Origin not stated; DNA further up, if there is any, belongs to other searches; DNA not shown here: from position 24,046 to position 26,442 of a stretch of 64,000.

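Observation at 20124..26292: Cytoplasmic Fe-S molybdopterin oxidoreductase translationally coupled to an FbpABC/ThiBPQ/PotABCD-type importer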

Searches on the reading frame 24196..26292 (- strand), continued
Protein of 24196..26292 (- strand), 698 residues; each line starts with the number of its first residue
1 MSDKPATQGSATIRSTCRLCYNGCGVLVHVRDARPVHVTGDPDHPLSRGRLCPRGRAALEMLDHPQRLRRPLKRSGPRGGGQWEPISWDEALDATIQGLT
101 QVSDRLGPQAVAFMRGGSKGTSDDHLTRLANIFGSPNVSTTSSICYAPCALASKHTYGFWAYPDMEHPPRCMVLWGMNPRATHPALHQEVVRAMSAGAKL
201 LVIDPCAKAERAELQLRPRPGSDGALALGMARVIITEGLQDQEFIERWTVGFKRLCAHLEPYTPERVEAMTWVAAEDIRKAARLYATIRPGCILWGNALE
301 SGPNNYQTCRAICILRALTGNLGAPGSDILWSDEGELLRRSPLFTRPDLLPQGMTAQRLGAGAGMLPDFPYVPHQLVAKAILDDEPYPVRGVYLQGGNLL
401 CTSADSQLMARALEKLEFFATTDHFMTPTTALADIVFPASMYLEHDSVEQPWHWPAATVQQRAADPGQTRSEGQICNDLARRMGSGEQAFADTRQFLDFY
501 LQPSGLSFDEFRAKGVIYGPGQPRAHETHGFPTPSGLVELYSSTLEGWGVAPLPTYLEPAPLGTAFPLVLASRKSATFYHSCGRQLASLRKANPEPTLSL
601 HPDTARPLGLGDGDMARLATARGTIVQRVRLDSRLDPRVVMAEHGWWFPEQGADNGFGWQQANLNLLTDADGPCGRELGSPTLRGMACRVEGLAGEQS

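Call 61: fold_search(model_id=the predicted structure, library=pdb)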
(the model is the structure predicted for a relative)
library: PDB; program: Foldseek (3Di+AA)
matches with E <= 10: 962; with E <= 0.001: 182
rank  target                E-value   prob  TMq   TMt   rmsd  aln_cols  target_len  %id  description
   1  2e7z                  1.2e-58  1.00  0.90  0.87   2.6       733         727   29  Acetylene Hydratase from Pelobacter acetylenicus (released 2007-02-27)
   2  8j83_A                5.4e-51  1.00  0.81  0.63   5.0       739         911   24  Crystal structure of formate dehydrogenase from Methylorubrum extorquens AM1 (released 2023-10-11)
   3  7vw6_A                9.9e-51  1.00  0.81  0.63   5.0       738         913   25  Cryo-EM Structure of Formate Dehydrogenase 1 from Methylorubrum extorquens AM1 (released 2022-06-01)
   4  1fdi                  4.5e-50  1.00  0.81  0.79   5.4       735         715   24  OXIDIZED FORM OF FORMATE DEHYDROGENASE H FROM E. COLI COMPLEXED WITH THE INHIBITOR NITRITE (released 1997-08-20)
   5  2vpw_A                9.9e-48  1.00  0.87  0.83   4.0       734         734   26  Polysulfide reductase with bound menaquinone (released 2008-06-10)
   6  9ktl_A                2.3e-47  1.00  0.82  0.61   5.2       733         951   22  Cryo-EM structure of reduced form of formate dehydrogenase from Rhodobacter aestuarii (RaFDH) with NADH (released 2025-06-18)
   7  7z0t_A                3.6e-47  1.00  0.81  0.80   5.0       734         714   25  Structure of the Escherichia coli formate hydrogenlyase complex (aerobic preparation, composite structure) (released 2022-09-28)
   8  6tg9_A                1.1e-45  1.00  0.81  0.61   5.7       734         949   23  Cryo-EM Structure of NADH reduced form of NAD+-dependent Formate Dehydrogenase from Rhodobacter capsulatus (released 2020-04-22)
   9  2v45                  1.3e-45  1.00  0.78  0.76   6.4       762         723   22  A New Catalytic Mechanism of Periplasmic Nitrate Reductase from Desulfovibrio desulfuricans ATCC 27774 from Crystallogra (released 2008-03-18)
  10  2v3v                  1.7e-45  1.00  0.81  0.79   4.9       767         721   23  A New Catalytic Mechanism of Periplasmic Nitrate Reductase from Desulfovibrio desulfuricans ATCC 27774 from Crystallogra (released 2008-03-18)
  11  1aa6                  7.5e-45  1.00  0.78  0.78   5.3       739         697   24  REDUCED FORM OF FORMATE DEHYDROGENASE H FROM E. COLI (released 1997-08-20)
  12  6cz7_C                1.2e-44  1.00  0.84  0.74   4.7       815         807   22  The arsenate respiratory reductase (Arr) complex from Shewanella sp. ANA-3 (released 2018-08-15)
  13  2jio                  1.5e-44  1.00  0.81  0.79   5.0       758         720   23  A New Catalytic Mechanism of Periplasmic Nitrate Reductase from Desulfovibrio desulfuricans ATCC 27774 from Crystallogra (released 2008-03-18)
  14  1eu1                  1.5e-44  1.00  0.77  0.72   6.9       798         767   22  THE CRYSTAL STRUCTURE OF RHODOBACTER SPHAEROIDES DIMETHYLSULFOXIDE REDUCTASE REVEALS TWO DISTINCT MOLYBDENUM COORDINATIO (released 2000-08-02)
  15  2dmr                  3.0e-44  1.00  0.76  0.70   6.3       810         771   23  DITHIONITE REDUCED DMSO REDUCTASE FROM RHODOBACTER CAPSULATUS (released 1998-03-18)
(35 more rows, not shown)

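Call 72: list_cluster_members(proteins=[P0001, P0012, P0132])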
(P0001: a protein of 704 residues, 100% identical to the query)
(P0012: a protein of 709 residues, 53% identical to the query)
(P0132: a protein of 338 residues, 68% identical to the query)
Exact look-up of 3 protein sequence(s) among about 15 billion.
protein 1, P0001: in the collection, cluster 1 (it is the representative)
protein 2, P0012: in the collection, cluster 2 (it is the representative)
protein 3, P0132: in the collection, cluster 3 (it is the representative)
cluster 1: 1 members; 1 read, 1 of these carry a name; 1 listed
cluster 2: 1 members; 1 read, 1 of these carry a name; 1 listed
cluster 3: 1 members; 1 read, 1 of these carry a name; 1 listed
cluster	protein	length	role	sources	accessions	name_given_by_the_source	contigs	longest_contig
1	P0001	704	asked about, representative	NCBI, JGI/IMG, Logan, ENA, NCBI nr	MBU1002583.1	MAG: molybdopterin-dependent oxidoreductase [Proteobacteria bacterium] | molybdopterin-dependent oxidoreductase [Pseudomonadota bacterium]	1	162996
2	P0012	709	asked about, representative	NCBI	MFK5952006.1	MAG: molybdopterin-dependent oxidoreductase [Desulfobacterium sp.]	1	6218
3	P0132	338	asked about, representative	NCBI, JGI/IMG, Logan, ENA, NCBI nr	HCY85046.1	MAG TPA: ABC transporter substrate-binding protein [Desulfobacteraceae bacterium] | ABC transporter substrate-binding protein [Desulfobacteraceae bacterium]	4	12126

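Call 85: find_encoding_contigs(protein=P0013, flank=7000, max_places=1)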
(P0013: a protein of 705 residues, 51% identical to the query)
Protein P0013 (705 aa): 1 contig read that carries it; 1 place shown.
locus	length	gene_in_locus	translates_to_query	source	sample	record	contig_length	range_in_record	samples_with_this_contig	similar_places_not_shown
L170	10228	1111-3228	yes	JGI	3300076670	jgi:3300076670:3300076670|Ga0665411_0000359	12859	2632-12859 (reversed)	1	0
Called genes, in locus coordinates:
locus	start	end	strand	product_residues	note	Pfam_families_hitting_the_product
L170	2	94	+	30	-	?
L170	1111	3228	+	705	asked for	PF04879:Molybdop_Fe4S4, PF00384:Molybdopterin, PF01568:Molydop_binding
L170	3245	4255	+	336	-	PF00005:ABC_tran, PF08402:TOBE_2 (weak)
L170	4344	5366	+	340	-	PF01547:SBP_bac_1, PF13416:SBP_bac_8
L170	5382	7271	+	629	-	PF00528:BPD_transp_1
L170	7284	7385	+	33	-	-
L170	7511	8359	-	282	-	PF00106:adh_short, PF08659:KR, PF13561:adh_short_C2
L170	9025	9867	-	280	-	PF12183:NotI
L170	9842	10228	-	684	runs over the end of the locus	PF01555:N6_N4_Mtase (faint), PF01170:UPF0020 (faint)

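Call 86: find_encoding_contigs(protein=P0026, flank=7000, max_places=1)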
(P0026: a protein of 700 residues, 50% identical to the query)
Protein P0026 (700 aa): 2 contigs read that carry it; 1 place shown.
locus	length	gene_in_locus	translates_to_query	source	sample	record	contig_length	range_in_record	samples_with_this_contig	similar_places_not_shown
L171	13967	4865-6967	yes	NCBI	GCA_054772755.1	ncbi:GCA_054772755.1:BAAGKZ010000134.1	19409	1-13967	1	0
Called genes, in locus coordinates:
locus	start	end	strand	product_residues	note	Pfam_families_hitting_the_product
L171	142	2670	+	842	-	PF21423:AhtL-like_1st, PF00384:Molybdopterin, PF01568:Molydop_binding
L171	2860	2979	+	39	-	-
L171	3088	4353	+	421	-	PF04015:DUF362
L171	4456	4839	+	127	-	PF00890:FAD_binding_2, PF01134:GIDA (weak), PF01266:DAO (weak), PF03486:HI0933_like (faint), PF07992:Pyr_redox_2 (weak), PF12831:FAD_oxidored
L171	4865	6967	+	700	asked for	PF04879:Molybdop_Fe4S4, PF00384:Molybdopterin, PF01568:Molydop_binding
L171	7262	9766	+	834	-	PF21423:AhtL-like_1st, PF00384:Molybdopterin, PF01568:Molydop_binding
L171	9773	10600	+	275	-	PF12838:Fer4_7 (faint), PF13187:Fer4_9 (faint), PF13247:Fer4_11, PF13620:CarboxypepD_reg, PF13715:CarbopepD_reg_2 (weak)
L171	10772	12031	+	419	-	PF00108:Thiolase_N, PF22691:Thiolase_C_1 (faint), PF02803:Thiolase_C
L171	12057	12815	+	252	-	PF03193:RsgA_GTPase (faint), PF03308:MeaB, PF00009:GTP_EFTU (faint), PF02492:cobW, PF03266:NTPase_1 (weak)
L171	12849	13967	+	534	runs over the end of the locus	PF01642:MM_CoA_mutase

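Call 87: find_encoding_contigs(protein=P0042, flank=7000, max_places=1)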
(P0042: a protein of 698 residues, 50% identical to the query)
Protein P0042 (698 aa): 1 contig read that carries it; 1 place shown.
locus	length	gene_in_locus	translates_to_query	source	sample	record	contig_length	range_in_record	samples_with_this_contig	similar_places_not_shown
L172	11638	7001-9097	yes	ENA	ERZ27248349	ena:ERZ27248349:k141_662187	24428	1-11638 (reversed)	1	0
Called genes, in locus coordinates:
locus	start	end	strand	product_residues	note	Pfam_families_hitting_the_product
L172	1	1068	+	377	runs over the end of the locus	-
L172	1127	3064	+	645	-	PF06808:DctM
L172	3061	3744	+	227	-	PF02730:AFOR_N (weak), PF01314:AFOR_C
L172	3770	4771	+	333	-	PF04909:Amidohydro_2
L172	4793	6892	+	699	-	PF04879:Molybdop_Fe4S4, PF00384:Molybdopterin, PF01568:Molydop_binding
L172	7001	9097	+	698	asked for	PF04879:Molybdop_Fe4S4, PF00384:Molybdopterin, PF01568:Molydop_binding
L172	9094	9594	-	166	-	PF13463:HTH_27, PF01047:MarR, PF12802:MarR_2, PF22381:Staph_reg_Sar_Rot (faint), PF13601:HTH_34 (weak)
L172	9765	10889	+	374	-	PF03480:DctP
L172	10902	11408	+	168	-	PF04290:DctQ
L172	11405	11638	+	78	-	?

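Call 88: find_encoding_contigs(protein=P0022, flank=7000, max_places=1)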
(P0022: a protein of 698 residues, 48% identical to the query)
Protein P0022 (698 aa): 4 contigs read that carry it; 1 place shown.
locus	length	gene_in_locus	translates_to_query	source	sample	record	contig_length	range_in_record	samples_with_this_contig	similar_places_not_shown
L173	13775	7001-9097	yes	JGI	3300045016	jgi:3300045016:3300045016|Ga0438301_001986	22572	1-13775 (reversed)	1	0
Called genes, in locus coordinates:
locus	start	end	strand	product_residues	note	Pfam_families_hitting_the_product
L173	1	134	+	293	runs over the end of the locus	PF18075:FtsX_ECD, PF02687:FtsX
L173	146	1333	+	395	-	PF01551:Peptidase_M23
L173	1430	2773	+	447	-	PF22694:CtpB_N-like, PF00595:PDZ, PF13180:PDZ_2, PF17820:PDZ_6, PF03572:Peptidase_S41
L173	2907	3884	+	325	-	PF04748:Polysacc_deac_2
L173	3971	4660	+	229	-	PF13560:HTH_31, PF01381:HTH_3, PF12844:HTH_19 (weak), PF13443:HTH_26 (weak), PF07883:Cupin_2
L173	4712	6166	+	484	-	PF06253:MTTB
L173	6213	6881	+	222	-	PF02607:B12-binding_2, PF02310:B12-binding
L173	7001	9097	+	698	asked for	PF04879:Molybdop_Fe4S4, PF00384:Molybdopterin, PF01568:Molydop_binding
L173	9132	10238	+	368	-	PF00005:ABC_tran, PF13304:AAA_21 (faint), PF08402:TOBE_2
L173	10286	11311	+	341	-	PF01547:SBP_bac_1, PF13531:SBP_bac_11, PF13416:SBP_bac_8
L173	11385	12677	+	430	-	PF09338:Gly_reductase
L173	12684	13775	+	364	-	?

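Call 89: search_solved_structures(query=L173:4712-6166:+, max_evalue=0.00001)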
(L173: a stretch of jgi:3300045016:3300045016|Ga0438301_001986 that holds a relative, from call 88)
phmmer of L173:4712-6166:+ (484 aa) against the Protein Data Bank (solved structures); distinct sequences matched with E-value up to 0.00001: 5.
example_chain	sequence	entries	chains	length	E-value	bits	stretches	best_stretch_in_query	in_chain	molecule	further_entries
9yce_A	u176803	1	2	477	2.2e-66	227.7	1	15-479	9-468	Glycine betaine methyltransferase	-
2qne_A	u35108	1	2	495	2.3e-66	227.6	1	15-479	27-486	Putative methyltransferase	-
7xcl_A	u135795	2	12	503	3.5e-47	164.3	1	15-471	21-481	Trimethylamine methyltransferase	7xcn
7xcm_A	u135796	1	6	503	5.5e-47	163.7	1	15-471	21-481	Trimethylamine methyltransferase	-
4yyc_A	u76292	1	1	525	1.5e-40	142.5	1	15-464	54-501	Putative trimethylamine methyltransferase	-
